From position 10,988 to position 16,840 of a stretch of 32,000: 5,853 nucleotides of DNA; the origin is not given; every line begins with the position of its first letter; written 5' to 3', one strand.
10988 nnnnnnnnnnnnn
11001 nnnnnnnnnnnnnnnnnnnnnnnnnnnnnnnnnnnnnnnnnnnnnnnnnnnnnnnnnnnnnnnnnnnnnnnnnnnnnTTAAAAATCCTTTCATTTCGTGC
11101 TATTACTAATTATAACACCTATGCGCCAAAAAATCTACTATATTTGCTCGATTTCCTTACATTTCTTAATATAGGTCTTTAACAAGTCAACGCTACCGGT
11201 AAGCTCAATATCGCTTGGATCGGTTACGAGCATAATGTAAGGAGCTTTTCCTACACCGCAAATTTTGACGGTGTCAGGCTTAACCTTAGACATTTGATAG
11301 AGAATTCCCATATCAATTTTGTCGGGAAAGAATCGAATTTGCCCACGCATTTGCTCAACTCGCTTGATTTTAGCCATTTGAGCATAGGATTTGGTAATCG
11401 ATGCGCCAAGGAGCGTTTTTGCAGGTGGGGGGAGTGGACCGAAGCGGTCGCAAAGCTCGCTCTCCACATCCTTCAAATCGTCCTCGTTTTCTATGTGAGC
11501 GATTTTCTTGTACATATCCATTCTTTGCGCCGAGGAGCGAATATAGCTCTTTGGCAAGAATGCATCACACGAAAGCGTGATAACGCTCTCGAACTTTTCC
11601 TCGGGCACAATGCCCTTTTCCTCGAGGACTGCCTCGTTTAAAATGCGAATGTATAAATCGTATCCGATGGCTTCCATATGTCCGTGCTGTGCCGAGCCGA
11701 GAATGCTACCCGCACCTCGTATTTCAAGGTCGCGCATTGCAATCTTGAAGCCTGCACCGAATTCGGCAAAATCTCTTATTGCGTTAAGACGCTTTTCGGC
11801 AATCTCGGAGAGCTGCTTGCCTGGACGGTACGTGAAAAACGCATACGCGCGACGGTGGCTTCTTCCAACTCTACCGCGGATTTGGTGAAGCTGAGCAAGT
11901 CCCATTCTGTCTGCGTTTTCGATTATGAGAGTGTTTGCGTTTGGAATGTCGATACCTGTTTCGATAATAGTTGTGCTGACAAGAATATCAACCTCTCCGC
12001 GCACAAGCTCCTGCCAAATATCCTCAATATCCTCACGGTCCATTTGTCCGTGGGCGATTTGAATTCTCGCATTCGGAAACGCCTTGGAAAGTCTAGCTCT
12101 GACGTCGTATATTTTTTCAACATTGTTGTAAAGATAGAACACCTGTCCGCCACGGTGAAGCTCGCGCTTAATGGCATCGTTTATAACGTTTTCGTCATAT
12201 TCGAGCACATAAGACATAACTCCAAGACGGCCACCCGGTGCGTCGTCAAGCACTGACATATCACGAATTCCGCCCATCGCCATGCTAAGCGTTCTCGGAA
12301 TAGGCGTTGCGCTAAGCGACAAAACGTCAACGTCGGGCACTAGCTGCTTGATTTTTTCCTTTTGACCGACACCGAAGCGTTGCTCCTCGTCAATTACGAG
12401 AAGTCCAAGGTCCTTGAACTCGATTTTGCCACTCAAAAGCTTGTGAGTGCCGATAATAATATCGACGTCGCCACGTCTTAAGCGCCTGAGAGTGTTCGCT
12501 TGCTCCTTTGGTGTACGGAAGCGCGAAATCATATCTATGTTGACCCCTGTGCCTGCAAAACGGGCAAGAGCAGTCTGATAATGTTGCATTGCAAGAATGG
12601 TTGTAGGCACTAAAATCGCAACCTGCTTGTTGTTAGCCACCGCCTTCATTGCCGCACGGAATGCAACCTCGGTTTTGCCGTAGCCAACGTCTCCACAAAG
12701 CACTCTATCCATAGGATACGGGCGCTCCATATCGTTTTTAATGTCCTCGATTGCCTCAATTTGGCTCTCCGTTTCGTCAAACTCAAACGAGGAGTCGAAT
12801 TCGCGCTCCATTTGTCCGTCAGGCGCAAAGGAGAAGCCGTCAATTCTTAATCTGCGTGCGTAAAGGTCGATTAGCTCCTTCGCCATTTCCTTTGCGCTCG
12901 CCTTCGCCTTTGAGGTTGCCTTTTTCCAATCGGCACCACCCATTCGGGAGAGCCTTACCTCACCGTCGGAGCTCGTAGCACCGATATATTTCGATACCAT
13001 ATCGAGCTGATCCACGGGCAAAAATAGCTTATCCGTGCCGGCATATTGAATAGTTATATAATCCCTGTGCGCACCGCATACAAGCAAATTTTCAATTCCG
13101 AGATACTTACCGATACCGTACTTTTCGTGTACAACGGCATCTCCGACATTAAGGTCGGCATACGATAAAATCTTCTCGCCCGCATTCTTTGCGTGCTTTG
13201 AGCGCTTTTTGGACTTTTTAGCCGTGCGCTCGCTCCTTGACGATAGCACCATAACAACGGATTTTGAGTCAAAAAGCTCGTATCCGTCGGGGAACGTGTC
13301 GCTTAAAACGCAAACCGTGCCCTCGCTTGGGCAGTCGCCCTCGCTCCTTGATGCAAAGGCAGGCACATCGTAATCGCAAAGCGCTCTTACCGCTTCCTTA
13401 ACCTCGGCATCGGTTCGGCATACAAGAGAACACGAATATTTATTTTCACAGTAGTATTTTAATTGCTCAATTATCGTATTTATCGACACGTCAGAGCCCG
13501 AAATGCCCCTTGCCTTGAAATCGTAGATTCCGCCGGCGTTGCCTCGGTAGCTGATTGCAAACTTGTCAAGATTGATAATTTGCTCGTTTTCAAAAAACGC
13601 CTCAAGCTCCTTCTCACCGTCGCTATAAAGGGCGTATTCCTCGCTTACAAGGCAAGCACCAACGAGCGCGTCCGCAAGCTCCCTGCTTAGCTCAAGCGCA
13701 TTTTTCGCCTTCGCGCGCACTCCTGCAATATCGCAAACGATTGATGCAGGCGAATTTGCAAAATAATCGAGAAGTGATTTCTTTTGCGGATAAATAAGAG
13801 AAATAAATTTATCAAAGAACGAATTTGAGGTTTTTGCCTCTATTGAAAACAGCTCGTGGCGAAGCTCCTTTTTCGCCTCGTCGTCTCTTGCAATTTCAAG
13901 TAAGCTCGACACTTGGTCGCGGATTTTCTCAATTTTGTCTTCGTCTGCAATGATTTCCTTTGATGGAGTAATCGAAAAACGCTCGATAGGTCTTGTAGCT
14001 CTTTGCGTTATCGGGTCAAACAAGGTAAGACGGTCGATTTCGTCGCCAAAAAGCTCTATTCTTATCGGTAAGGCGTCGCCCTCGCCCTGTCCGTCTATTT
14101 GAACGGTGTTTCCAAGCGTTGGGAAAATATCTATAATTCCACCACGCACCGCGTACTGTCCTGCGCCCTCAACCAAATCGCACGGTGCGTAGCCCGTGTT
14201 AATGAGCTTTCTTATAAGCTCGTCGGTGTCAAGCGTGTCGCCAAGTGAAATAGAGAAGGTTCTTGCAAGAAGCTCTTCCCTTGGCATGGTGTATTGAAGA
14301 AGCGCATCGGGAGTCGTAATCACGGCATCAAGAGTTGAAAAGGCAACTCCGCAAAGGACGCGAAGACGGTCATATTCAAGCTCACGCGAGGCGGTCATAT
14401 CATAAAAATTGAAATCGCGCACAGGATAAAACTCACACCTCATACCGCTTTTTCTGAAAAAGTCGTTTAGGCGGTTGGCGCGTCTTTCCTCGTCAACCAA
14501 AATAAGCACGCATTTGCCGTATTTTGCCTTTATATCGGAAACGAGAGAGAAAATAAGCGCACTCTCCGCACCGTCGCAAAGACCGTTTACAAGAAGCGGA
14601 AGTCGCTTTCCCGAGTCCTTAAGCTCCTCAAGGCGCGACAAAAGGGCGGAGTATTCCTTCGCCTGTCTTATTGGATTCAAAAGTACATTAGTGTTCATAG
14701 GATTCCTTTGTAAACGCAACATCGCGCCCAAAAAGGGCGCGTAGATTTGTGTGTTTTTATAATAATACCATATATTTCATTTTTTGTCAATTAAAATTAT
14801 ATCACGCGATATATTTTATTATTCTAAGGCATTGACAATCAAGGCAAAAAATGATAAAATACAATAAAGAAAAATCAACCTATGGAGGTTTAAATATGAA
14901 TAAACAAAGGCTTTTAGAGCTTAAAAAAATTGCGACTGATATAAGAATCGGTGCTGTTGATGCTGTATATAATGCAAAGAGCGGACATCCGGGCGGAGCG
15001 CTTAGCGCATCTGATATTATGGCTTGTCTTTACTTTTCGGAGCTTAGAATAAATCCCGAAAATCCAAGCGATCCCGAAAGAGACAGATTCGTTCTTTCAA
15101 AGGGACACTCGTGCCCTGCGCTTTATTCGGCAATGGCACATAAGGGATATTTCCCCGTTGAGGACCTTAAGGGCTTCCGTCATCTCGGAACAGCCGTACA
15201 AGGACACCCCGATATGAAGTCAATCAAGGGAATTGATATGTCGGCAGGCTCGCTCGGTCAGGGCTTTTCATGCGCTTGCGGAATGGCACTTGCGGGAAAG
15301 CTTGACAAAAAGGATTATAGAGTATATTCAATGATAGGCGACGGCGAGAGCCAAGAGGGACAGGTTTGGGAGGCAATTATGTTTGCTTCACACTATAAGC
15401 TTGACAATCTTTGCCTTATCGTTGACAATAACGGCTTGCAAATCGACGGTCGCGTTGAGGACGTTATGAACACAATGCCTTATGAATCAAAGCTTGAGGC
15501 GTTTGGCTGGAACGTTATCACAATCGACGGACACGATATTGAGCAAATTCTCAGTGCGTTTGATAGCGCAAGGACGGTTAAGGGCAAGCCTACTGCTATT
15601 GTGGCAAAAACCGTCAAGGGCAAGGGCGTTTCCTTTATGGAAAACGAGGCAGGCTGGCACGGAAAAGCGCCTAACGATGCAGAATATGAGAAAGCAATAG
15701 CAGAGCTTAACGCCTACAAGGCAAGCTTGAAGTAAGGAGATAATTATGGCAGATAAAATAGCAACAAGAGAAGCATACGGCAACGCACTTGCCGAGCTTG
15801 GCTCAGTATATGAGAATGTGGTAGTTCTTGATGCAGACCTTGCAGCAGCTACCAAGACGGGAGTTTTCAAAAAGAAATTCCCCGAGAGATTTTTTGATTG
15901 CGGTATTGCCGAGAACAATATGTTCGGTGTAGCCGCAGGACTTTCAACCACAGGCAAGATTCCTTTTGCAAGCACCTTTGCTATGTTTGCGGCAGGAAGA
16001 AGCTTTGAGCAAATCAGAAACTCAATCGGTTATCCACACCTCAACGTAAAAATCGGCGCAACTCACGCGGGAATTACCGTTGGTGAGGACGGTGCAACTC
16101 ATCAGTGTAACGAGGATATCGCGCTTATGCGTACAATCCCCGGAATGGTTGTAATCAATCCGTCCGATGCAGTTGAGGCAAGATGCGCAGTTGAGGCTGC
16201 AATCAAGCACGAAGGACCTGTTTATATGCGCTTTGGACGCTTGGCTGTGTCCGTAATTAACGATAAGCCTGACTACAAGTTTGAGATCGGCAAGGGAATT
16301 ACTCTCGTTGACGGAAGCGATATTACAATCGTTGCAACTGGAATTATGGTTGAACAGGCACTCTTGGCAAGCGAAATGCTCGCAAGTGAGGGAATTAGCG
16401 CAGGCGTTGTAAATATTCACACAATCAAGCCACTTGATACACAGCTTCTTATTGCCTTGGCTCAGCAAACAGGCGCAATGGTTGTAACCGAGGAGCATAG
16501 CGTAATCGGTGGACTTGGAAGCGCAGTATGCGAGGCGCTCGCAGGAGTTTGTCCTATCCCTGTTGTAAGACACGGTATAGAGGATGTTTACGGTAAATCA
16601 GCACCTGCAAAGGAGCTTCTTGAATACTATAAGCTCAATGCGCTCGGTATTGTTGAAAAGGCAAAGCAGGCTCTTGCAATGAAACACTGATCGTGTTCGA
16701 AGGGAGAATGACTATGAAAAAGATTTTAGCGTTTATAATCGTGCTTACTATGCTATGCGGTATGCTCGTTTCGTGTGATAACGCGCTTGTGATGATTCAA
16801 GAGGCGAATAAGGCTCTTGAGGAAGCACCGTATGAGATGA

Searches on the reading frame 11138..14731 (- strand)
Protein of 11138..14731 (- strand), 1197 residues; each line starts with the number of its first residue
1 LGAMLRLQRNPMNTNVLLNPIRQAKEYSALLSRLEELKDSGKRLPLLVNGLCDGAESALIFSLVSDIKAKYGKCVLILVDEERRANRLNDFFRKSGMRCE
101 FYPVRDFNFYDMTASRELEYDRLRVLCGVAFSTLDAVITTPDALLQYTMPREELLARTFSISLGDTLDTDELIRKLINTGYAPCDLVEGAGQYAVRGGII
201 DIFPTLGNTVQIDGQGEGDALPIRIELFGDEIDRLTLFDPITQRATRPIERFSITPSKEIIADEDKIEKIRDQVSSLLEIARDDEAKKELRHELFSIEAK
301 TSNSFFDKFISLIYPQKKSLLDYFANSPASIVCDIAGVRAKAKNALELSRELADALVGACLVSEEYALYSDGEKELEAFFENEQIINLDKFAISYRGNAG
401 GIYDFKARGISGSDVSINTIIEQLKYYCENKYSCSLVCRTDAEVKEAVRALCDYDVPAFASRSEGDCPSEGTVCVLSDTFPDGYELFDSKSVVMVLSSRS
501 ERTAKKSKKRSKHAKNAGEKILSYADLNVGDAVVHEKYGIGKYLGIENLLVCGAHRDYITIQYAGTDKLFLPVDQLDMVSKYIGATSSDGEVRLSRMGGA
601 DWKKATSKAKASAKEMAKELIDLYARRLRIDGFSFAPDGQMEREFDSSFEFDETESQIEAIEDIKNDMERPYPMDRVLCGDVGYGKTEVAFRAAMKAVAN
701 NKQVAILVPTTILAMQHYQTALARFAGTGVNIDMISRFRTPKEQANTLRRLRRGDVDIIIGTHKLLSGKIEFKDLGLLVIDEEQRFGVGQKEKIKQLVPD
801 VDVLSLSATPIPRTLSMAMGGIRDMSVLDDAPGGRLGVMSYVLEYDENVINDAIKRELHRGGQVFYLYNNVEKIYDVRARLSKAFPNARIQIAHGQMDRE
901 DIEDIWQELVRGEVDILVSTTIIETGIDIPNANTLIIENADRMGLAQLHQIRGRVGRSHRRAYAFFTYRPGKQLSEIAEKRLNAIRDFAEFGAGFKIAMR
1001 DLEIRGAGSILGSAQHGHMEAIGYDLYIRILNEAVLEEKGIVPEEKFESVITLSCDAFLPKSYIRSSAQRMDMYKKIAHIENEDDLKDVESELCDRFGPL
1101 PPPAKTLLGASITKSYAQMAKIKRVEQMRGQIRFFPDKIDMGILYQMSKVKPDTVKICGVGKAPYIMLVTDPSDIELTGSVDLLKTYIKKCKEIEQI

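Call 34: search_protein_families(library=pfam, proteins=[window:11138-14731:-], max_evalue=0.0001)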
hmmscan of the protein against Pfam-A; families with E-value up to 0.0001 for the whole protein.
window:11138-14731:- (1197 aa): 7 families
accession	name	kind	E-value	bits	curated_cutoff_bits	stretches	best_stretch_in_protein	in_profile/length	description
PF00270.35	DEAD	-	9.9e-28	97.4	26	1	655-815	2-164/167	DEAD/DEAH box helicase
PF03461.20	TRCF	-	1.1e-23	83.8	25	1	1054-1134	2-82/95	TRCF domain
PF00271.37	Helicase_C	-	1.1e-21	77.6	23.5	1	853-958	5-109/110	Helicase conserved C-terminal domain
PF02559.22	CarD_TRCF_RID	-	7e-21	74.5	23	1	527-583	1-57/57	CarD-like/TRCF RID domain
PF17757.6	UvrB_inter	-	8.3e-21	74.4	22.9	1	160-259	2-90/91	UvrB interaction domain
PF04851.21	ResIII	-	5.1e-09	36.7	22.5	1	654-810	5-162/164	Type III restriction enzyme, res subunit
PF22590.2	Cas3-like_C_2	-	6e-07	30.1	27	1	861-959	2-105/106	CRISPR-associated nuclease/helicase Cas3, C-terminal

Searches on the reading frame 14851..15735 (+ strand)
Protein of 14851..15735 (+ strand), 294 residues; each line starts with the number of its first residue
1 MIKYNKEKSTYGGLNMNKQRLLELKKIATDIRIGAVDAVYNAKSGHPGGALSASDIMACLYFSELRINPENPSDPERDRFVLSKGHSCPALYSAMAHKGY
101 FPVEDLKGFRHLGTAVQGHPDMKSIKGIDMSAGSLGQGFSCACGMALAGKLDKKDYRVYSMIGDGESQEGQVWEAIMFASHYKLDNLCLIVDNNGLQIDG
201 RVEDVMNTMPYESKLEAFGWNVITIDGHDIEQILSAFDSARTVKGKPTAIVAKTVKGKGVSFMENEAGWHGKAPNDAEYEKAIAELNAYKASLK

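Call 35: search_protein_families(library=pfam, proteins=[window:14851-15735:+], max_evalue=0.0001)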
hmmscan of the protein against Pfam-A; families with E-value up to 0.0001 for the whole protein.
window:14851-15735:+ (294 aa): 4 families
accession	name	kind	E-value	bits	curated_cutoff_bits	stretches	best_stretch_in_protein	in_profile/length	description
PF00456.26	Transketolase_N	-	1.9e-64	218.2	22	1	25-281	3-270/334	Transketolase, thiamine diphosphate binding domain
PF00676.26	E1_dh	-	1.7e-13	50.7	22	1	130-242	98-209/300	Dehydrogenase E1 component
PF13292.11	DXP_synthase_N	-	4.9e-11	42.8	21.2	1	23-206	17-183/274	1-deoxy-D-xylulose-5-phosphate synthase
PF02775.26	TPP_enzyme_C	-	1.6e-06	28.5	21.9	1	131-240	26-140/151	Thiamine pyrophosphate enzyme, C-terminal TPP binding domain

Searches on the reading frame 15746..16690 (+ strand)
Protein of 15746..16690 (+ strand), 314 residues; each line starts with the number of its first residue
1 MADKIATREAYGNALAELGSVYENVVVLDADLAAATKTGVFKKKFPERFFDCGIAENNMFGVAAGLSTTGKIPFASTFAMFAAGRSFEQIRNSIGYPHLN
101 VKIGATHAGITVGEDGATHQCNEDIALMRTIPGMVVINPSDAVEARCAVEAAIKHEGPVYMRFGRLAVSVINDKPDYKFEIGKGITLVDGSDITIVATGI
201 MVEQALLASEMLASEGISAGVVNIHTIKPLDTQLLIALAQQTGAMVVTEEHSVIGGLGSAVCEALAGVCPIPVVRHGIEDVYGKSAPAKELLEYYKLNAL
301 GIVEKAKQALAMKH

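Call 35: search_protein_families(library=pfam, proteins=[window:15746-16690:+], max_evalue=0.0001)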
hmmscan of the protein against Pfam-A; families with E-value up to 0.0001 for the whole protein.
window:15746-16690:+ (314 aa): 4 families
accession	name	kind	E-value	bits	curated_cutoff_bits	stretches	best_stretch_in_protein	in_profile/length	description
PF02779.29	Transket_pyr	-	3.3e-47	160.8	27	1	4-167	2-171/174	Transketolase, pyrimidine binding domain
PF02780.25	Transketolase_C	-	1.1e-32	113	25.9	1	182-299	1-121/124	Transketolase, C-terminal domain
PF22613.1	Transketolase_C_1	-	1.5e-06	28.8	27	1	191-297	12-112/113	Transketolase-like TK C-terminal domain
PF17147.9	PFOR_II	-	4.6e-06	27.4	27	1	192-263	2-73/102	Pyruvate:ferredoxin oxidoreductase core domain II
